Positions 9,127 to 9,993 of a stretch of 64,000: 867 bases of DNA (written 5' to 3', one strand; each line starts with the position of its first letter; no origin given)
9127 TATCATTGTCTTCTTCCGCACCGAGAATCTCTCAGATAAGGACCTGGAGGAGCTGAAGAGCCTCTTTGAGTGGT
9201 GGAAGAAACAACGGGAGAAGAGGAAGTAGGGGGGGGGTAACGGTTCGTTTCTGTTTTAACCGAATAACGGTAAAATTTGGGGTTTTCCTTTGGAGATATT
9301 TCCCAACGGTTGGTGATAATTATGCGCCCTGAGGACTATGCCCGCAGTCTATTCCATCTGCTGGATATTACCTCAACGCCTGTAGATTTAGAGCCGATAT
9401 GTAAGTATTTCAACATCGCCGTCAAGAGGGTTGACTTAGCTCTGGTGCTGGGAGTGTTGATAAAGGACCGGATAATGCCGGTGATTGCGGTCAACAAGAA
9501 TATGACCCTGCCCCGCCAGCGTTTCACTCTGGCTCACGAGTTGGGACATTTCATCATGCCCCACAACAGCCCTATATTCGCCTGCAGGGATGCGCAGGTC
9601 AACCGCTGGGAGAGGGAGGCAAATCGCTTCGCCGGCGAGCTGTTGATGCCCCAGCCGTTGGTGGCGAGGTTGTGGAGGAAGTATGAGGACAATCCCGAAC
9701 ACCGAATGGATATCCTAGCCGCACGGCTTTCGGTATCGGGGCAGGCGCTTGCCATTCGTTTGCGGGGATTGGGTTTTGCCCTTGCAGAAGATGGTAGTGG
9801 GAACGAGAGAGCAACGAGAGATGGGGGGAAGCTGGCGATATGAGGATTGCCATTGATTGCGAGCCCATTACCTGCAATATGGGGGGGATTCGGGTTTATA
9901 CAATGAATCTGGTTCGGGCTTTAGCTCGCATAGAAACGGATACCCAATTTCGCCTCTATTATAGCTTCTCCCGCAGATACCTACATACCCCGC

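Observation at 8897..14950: XRE/ImmA(IrrE) regulator pair heads a glycosyltransferase cluster 5 kb from uvrA; AACGGTT-type repeats between the two regulator genes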

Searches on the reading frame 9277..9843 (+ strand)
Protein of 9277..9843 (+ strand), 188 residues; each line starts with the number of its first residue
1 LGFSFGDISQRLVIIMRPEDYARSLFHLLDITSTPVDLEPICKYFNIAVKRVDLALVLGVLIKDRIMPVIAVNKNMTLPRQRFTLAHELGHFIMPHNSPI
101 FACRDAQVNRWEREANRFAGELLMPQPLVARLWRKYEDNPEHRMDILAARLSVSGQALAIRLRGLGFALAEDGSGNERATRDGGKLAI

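Call 3: search_protein_families(library=pfam, proteins=[window:9277-9843:+], max_evalue=0.01)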
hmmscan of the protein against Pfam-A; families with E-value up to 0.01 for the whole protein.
window:9277-9843:+ (188 aa): 1 family
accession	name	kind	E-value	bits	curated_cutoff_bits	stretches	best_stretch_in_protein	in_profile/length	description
PF06114.19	Peptidase_M78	-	5e-21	75.2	22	1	42-162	1-122/123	IrrE N-terminal-like domain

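Call 9: find_encoding_contigs(protein=window:9322-9843:+, flank=10000, max_places=10)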
Protein window:9322-9843:+ (173 aa): no gene with exactly this product is on record in the collection.

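Call 10: find_homologous_proteins(query=window:9322-9840:+)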
Query window:9322-9840:+ (173 aa): 908 proteins with E <= 0.001 among 1279 candidates; the best 120 are listed.
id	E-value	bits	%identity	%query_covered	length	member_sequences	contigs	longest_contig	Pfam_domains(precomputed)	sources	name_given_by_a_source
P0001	1.6e-108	378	98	100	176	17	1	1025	PF06114.20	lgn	-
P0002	9.1e-63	229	66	88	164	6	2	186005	PF06114.20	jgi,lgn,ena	-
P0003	2.9e-62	227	66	87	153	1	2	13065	PF06114.20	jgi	jgi:Zn-dependent peptidase ImmA (M78 family)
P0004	9.2e-35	138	45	88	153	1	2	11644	PF06114.20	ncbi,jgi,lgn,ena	-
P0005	5.1e-29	119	42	88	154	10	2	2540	PF06114.20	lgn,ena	-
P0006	1.7e-17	81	37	79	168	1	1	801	PF06114.20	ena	-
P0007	9.4e-17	79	38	79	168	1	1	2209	PF06114.20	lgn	-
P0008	6.5e-16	76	38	83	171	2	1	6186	PF06114.20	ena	-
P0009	8.6e-16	76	38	86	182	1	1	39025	PF06114.20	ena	-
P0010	2.1e-15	75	38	88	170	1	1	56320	PF06114.20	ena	-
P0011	2.1e-15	75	40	77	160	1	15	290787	PF06114.20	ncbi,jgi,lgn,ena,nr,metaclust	ncbi:MAG: hypothetical protein US57_C0002G0033 [Candidatus Moranbacteria bacterium GW2011_GWC2_37_73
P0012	3.0e-15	74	36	86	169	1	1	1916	PF06114.20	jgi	jgi:Zn-dependent peptidase ImmA (M78 family)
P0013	7.8e-15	73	41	76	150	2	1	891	PF06114.20,PF10463.16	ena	-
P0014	1.1e-14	72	38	87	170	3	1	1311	PF06114.20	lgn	-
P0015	1.2e-14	72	39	87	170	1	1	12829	PF06114.20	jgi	jgi:Zn-dependent peptidase ImmA (M78 family)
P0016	1.4e-14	72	39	77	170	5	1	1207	PF06114.20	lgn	-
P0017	1.4e-14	72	37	86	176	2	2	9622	PF06114.20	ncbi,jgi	-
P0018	3.9e-14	71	38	77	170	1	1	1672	PF06114.20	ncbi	-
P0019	4.0e-14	70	38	77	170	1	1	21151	PF06114.20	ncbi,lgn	-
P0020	4.3e-14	70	37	85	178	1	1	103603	PF06114.20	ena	-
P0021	4.5e-14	70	38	84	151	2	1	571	PF06114.20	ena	-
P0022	5.8e-14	70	38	84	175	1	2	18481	PF06114.20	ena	-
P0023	8.4e-14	69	40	83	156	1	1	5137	PF06114.20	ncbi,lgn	-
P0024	8.7e-14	69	38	87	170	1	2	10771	PF06114.20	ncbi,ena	-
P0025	1.0e-13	69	38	87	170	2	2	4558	PF06114.20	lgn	-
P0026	1.1e-13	69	37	89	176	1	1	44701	PF06114.20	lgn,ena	-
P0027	1.1e-13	69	37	90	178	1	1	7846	PF06114.20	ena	-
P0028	1.3e-13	69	33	90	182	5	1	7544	PF06114.20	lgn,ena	-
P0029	1.4e-13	69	37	87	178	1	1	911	PF06114.20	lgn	-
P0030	1.4e-13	69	35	88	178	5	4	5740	PF06114.20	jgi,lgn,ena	-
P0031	1.4e-13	69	42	77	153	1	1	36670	PF06114.20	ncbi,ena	-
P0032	1.9e-13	68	38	87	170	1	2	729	PF06114.20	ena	-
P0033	2.0e-13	68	41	63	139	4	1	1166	PF06114.20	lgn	-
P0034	2.1e-13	68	38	85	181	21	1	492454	PF06114.20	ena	-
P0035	2.3e-13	68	37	87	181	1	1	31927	PF06114.20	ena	-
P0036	2.6e-13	68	36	87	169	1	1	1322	PF06114.20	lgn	-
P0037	2.9e-13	68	35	86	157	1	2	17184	PF06114.20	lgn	-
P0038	2.9e-13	68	36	85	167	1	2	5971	PF06114.20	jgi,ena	-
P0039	4.5e-13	67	39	79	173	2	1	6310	PF06114.20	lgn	-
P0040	5.1e-13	67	39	76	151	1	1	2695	PF06114.20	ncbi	-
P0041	5.6e-13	67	37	87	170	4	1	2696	PF06114.20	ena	-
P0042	5.9e-13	67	36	79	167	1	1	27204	PF06114.20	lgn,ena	-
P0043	7.1e-13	66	37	90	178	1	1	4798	PF06114.20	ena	-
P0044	7.5e-13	66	37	84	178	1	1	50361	PF06114.20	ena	-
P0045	8.7e-13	66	37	86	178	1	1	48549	PF06114.20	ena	-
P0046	8.7e-13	66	35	90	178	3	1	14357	PF06114.20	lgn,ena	-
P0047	1.0e-12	66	37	88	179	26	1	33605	PF06114.20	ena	-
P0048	1.3e-12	66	38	87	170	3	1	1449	PF06114.20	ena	-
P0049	1.4e-12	66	37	87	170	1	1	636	PF06114.20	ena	-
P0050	1.5e-12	65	38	83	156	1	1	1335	PF06114.20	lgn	-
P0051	1.8e-12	65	36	79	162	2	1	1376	PF06114.20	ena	-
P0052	1.8e-12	65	38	86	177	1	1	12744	PF06114.20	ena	-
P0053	2.2e-12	65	39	86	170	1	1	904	PF06114.20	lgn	-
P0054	2.6e-12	65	39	77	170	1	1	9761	PF06114.20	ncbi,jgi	-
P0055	2.7e-12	65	39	84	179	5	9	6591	PF06114.20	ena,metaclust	metaclust:\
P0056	2.8e-12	64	37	72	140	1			PF06114.20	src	-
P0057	3.0e-12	64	39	84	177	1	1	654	PF06114.20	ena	-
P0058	3.1e-12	64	35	86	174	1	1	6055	PF06114.20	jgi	jgi:Zn-dependent peptidase ImmA (M78 family)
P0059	3.3e-12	64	36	87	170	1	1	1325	PF06114.20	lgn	-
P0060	3.6e-12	64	43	58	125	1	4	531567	PF06114.20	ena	-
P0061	4.1e-12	64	37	87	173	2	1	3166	PF06114.20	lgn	-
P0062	4.2e-12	64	39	77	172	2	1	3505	PF06114.20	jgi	jgi:Zn-dependent peptidase ImmA (M78 family)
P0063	4.4e-12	64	40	64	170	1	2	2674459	PF06114.20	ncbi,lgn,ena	-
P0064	4.4e-12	64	35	87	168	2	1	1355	PF06114.20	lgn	-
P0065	4.8e-12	64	34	87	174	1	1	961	PF06114.20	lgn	-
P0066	5.7e-12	63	37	82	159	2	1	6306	PF06114.20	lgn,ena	-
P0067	5.9e-12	63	37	88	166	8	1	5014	PF06114.20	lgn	-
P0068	6.0e-12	63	32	90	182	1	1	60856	PF06114.20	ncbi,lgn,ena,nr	ncbi:MAG: ImmA/IrrE family metallo-endopeptidase [Bryobacterales bacterium]|nr:ImmA/IrrE family meta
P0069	6.3e-12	63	37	87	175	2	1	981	PF06114.20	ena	-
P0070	7.0e-12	63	45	58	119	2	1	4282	PF06114.20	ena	-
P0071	7.3e-12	63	35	85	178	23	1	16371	PF06114.20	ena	-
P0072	7.4e-12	63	33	86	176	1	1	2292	PF06114.20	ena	-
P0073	7.9e-12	63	39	84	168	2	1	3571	PF06114.20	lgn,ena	-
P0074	8.0e-12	63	39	77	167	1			PF06114.20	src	-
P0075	8.3e-12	63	36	87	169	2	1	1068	PF06114.20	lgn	-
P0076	8.5e-12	63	37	79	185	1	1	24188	PF06114.20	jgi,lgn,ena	-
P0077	8.7e-12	63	35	88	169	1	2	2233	PF06114.20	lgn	-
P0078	9.0e-12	63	36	71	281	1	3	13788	PF06114.20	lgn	-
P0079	9.0e-12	63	38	86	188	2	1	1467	PF06114.20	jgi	jgi:Zn-dependent peptidase ImmA (M78 family)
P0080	1.1e-11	63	35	90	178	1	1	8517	PF06114.20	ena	-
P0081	1.2e-11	62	37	82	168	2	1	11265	PF06114.20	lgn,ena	-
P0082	1.2e-11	62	36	87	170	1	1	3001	PF06114.20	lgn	-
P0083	1.2e-11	62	33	87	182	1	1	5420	PF06114.20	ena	-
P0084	1.2e-11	62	35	86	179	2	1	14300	PF06114.20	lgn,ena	-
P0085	1.4e-11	62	40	63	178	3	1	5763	PF06114.20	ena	-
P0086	1.5e-11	62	38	86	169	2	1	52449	PF06114.20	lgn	-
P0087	1.6e-11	62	37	79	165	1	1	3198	PF06114.20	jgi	-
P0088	1.8e-11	62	38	80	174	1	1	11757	PF06114.20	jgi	jgi:Zn-dependent peptidase ImmA (M78 family)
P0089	2.2e-11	62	36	86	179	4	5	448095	PF06114.20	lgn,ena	-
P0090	2.4e-11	61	35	85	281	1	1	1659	PF06114.20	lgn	-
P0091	2.8e-11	61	35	87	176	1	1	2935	PF06114.20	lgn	-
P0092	2.9e-11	61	34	85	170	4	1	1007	PF06114.20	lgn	-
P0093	3.0e-11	61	38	79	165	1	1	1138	PF06114.20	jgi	-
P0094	3.1e-11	61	34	86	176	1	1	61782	PF06114.20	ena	-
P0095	3.4e-11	61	38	88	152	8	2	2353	PF06114.20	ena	-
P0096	3.9e-11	61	36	86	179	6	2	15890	PF06114.20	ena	-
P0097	4.0e-11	61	35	87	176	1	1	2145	PF06114.20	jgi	-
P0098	4.2e-11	61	34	80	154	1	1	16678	PF06114.20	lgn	-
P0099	4.6e-11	61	36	86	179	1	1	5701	PF06114.20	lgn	-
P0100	5.5e-11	60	38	85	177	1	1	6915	PF06114.20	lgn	-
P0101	5.6e-11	60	33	90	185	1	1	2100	PF06114.20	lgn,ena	-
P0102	5.9e-11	60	37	77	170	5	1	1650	PF06114.20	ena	-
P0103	6.1e-11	60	34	84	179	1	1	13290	PF06114.20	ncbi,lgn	-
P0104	6.5e-11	60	35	79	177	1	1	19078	PF06114.20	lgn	-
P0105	7.4e-11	60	37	84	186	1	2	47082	PF06114.20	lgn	-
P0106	7.9e-11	60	38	85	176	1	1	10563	PF06114.20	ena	-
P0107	8.7e-11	60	36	86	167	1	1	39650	PF06114.20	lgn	-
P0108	8.9e-11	60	34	85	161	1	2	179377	PF06114.20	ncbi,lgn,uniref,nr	ncbi:ImmA/IrrE family metallo-endopeptidase [Acetobacter syzygii]|uniref:ImmA/IrrE family metallo-en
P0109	9.1e-11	60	39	78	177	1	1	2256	PF06114.20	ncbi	-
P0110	9.1e-11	60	34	84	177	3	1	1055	PF06114.20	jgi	jgi:Zn-dependent peptidase ImmA (M78 family)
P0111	9.6e-11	59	38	76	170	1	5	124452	PF06114.20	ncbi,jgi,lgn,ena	jgi:Zn-dependent peptidase ImmA (M78 family)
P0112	1.1e-10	59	43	57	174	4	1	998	PF06114.20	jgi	jgi:Zn-dependent peptidase ImmA (M78 family)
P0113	1.1e-10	59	32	87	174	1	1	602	PF06114.20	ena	-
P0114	1.1e-10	59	37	77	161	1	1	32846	PF06114.20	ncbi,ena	-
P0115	1.1e-10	59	39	77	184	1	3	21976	PF06114.20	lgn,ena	-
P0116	1.1e-10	59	37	84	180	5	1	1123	PF06114.20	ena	-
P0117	1.2e-10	59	36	83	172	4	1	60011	PF06114.20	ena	-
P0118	1.5e-10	59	36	77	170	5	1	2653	PF06114.20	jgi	jgi:Zn-dependent peptidase ImmA (M78 family)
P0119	1.6e-10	59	38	77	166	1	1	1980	PF06114.20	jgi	jgi:IrrE N-terminal-like domain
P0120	1.7e-10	59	42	57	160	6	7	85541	PF06114.20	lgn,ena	-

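Call 11: find_encoding_contigs(protein=P0002, flank=10000, max_places=4)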
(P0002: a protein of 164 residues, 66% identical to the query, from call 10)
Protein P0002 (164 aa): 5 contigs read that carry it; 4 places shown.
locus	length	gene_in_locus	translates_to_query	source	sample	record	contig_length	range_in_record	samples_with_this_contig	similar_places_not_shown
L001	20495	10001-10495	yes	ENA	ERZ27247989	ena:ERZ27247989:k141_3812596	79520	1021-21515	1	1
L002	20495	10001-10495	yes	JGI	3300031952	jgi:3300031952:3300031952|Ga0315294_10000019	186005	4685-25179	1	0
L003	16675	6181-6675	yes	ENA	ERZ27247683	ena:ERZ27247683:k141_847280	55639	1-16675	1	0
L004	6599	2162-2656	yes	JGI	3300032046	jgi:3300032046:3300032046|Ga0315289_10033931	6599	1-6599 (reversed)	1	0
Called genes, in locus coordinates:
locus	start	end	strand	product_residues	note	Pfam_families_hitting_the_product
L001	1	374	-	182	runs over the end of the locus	PF00160:Pro_isomerase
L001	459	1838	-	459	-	-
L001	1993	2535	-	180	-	-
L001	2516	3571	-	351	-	PF02463:SMC_N, PF13175:AAA_15 (weak), PF13476:AAA_23, PF13304:AAA_21, PF13175:AAA_15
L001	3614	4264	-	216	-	PF00923:TAL_FSA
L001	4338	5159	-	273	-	PF01416:PseudoU_synth_1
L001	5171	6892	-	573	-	PF03065:Glyco_hydro_57, PF09210:BE_C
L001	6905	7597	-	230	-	PF00702:Hydrolase, PF13419:HAD_2, PF13242:Hydrolase_like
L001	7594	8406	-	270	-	PF01048:PNP_UDP_1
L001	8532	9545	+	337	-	PF00294:PfkB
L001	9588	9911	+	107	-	PF12844:HTH_19, PF13560:HTH_31 (weak), PF01381:HTH_3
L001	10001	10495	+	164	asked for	PF06114:Peptidase_M78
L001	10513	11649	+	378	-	PF13439:Glyco_transf_4, PF00534:Glycos_transf_1, PF13692:Glyco_trans_1_4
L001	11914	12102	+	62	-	-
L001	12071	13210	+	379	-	PF20706:GT4-conflict (weak), PF00534:Glycos_transf_1, PF13692:Glyco_trans_1_4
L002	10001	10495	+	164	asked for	PF06114:Peptidase_M78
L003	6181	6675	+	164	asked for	PF06114:Peptidase_M78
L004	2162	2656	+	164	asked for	PF06114:Peptidase_M78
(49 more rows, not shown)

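Call 12: find_encoding_contigs(protein=P0004, flank=10000, max_places=4)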
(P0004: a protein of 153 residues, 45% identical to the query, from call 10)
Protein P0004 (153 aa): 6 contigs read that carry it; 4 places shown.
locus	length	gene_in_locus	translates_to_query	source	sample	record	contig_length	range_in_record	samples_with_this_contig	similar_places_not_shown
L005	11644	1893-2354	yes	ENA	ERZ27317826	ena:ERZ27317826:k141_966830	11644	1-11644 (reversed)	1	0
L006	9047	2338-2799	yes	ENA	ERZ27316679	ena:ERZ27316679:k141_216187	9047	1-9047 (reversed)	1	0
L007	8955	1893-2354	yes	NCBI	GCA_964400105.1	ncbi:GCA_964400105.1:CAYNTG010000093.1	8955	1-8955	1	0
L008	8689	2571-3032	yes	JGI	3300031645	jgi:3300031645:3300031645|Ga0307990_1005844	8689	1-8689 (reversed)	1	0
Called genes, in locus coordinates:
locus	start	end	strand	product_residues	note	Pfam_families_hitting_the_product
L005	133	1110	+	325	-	PF01063:Aminotran_4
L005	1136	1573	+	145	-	-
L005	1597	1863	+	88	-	-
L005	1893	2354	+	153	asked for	PF06114:Peptidase_M78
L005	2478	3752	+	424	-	PF00275:EPSP_synthase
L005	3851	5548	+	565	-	PF02401:LYTB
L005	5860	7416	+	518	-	PF01026:TatD_DNase, PF00398:RrnaAD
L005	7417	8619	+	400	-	PF08245:Mur_ligase_M (weak)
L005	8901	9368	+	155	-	PF14102:Caps_synth_CapC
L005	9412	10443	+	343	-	-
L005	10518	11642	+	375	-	?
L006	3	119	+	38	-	?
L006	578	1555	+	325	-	PF01063:Aminotran_4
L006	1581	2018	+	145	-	-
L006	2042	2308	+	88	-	-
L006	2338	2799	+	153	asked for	PF06114:Peptidase_M78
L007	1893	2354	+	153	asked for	PF06114:Peptidase_M78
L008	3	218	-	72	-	?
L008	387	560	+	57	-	-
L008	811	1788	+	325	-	PF01063:Aminotran_4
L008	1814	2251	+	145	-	-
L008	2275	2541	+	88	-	-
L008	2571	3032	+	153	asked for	PF06114:Peptidase_M78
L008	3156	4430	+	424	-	PF00275:EPSP_synthase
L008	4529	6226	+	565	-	PF02401:LYTB, PF01040:UbiA (faint)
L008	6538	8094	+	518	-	PF01026:TatD_DNase, PF00398:RrnaAD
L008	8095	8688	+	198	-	?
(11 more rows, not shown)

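Call 15: find_encoding_contigs(protein=P0003, flank=10000, max_places=4)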
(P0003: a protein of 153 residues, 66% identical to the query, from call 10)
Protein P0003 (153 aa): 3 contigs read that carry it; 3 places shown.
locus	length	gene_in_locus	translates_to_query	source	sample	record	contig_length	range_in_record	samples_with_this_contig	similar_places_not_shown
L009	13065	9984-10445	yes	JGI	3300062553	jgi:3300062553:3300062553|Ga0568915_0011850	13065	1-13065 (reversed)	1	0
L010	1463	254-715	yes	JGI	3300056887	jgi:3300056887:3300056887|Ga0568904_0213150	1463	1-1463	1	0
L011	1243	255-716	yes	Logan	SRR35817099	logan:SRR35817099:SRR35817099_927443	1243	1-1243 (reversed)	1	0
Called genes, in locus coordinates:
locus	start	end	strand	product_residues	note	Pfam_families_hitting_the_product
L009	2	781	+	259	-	?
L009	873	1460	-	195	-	PF01206:TusA, PF02635:DsrE (weak)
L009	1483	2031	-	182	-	PF00160:Pro_isomerase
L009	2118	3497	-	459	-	-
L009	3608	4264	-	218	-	PF00923:TAL_FSA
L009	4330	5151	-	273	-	PF01416:PseudoU_synth_1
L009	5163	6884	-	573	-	PF03065:Glyco_hydro_57, PF09210:BE_C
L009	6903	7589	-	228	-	PF00702:Hydrolase, PF13419:HAD_2, PF13242:Hydrolase_like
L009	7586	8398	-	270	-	PF01048:PNP_UDP_1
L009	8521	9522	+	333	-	PF00294:PfkB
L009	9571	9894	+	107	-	PF12844:HTH_19, PF13560:HTH_31 (faint), PF01381:HTH_3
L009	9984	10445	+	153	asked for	PF06114:Peptidase_M78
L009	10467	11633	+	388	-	PF13439:Glyco_transf_4, PF00534:Glycos_transf_1, PF13692:Glyco_trans_1_4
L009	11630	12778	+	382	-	PF13439:Glyco_transf_4, PF00534:Glycos_transf_1, PF13692:Glyco_trans_1_4, PF13524:Glyco_trans_1_2 (faint)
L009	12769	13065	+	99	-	?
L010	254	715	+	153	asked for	PF06114:Peptidase_M78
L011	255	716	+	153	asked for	PF06114:Peptidase_M78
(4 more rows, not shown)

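Call 16: find_encoding_contigs(protein=P0001, flank=10000, max_places=4)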
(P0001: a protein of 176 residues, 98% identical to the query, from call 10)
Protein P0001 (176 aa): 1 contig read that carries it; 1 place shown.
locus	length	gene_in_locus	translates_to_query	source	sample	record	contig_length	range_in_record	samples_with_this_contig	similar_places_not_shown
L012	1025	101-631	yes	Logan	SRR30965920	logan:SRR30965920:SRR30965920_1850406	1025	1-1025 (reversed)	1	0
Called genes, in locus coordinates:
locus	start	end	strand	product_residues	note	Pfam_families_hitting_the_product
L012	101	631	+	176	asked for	PF06114:Peptidase_M78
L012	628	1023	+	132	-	?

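Call 17: find_encoding_contigs(protein=P0005, flank=10000, max_places=4)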
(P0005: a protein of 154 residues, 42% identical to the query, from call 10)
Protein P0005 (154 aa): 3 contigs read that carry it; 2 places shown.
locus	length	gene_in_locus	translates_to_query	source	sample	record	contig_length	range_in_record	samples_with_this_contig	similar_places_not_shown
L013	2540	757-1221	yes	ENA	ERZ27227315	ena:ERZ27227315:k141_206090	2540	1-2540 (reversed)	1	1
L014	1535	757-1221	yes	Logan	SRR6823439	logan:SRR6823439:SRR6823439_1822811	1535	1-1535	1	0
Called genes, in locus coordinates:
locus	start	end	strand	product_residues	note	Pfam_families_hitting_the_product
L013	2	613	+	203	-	?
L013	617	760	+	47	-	-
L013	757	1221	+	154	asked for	PF06114:Peptidase_M78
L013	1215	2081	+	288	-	PF02749:QRPTase_N, PF01729:QRPTase_C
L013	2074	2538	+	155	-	?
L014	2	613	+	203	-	?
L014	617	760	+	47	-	-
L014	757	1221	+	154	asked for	PF06114:Peptidase_M78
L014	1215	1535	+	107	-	?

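Call 23: find_related_loci(query=A4, collection=metagenome_contigs, flank=10000)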
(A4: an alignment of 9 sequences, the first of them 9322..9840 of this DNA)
Query A4 (173 aa) in metagenome_contigs; peptide patterns used: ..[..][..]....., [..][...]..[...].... (x = any residue, [..] = any of these).
600 stretches matched a pattern (row limit reached: there are more); 531 encode a relative of the query (tblastn E <= 1e-3); the best 80 are kept; 80 distinct loci.
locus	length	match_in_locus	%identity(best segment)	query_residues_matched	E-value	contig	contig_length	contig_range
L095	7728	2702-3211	35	1-152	1e-21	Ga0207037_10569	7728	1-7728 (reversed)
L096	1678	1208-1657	37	7-147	1e-21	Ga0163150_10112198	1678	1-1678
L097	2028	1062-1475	41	9-147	4e-21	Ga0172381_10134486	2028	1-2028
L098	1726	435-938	35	20-166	9e-21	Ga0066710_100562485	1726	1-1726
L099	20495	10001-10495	34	2-152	1e-20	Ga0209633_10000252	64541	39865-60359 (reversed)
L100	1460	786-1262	37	6-153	2e-20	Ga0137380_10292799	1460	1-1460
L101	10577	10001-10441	35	22-155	4e-20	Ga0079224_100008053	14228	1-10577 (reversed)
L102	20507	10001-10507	36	1-154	4e-20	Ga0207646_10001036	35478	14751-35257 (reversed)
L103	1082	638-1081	37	20-151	3e-20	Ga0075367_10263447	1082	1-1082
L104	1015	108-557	36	15-152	2e-20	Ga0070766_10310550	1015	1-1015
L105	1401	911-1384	35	16-152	7e-20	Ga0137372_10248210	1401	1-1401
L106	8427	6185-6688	33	2-155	1e-19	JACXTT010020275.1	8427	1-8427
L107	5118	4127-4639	35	3-151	5e-19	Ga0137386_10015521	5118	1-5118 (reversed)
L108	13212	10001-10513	36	2-155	7e-19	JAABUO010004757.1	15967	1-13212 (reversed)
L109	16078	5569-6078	34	4-157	7e-19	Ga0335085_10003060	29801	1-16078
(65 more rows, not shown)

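Call 31: search_protein_families(library=ncbifam, proteins=[window:9322-9843:+], max_evalue=0.001)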
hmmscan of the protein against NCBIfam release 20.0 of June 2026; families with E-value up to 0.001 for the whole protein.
window:9322-9843:+ (173 aa): 1 family
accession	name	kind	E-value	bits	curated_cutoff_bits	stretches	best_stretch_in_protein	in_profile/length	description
NF052239.1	antitox_spr1629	equivalog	6.8e-13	48.4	335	1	53-152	194-295/377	spr1629 family repressor/antitoxin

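Call 32: search_protein_families(library=padloc, proteins=[window:9322-9843:+], max_evalue=0.001)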
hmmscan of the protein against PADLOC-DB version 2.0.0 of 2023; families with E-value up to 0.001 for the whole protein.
window:9322-9843:+ (173 aa): 17 families
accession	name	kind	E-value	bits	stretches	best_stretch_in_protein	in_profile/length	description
PDLC04141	capP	-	8.4e-28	95.5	1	2-148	4-151/242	capP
PDLC03949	RmrA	-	3e-13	47.4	1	52-151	175-266/363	-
PDLC03945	RmrA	-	7.1e-13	46.5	1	55-152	196-295/394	-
PDLC03954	RmrA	-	9.9e-12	42.5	1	47-152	190-292/380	-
PDLC03953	RmrA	-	2.9e-11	41.2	1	64-149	206-282/373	-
PDLC03952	RmrA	-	1.2e-10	38.8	1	55-151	210-303/395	-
PDLC03944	RmrA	-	2e-10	38.3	1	47-150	179-283/384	-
PDLC03946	RmrA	-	1.1e-09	35.5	1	53-152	177-269/357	-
PDLC03947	RmrA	-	1.3e-09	35.3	1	53-113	194-256/383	-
PDLC03951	RmrA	-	1.3e-08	32.2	1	52-150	192-285/400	-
PDLC03943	RmrA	-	2.1e-08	31.7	1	53-122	178-242/370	-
PDLC03948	RmrA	-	2.2e-08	31.4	1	53-151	193-290/397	-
PDLC04776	PDC-M69B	-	2.4e-07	28.7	1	50-117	65-137/272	-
PDLC03955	RmrA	-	3.1e-07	28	1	63-152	211-292/371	-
PDLC03950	RmrA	-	6.9e-07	26.6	1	51-112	181-242/369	-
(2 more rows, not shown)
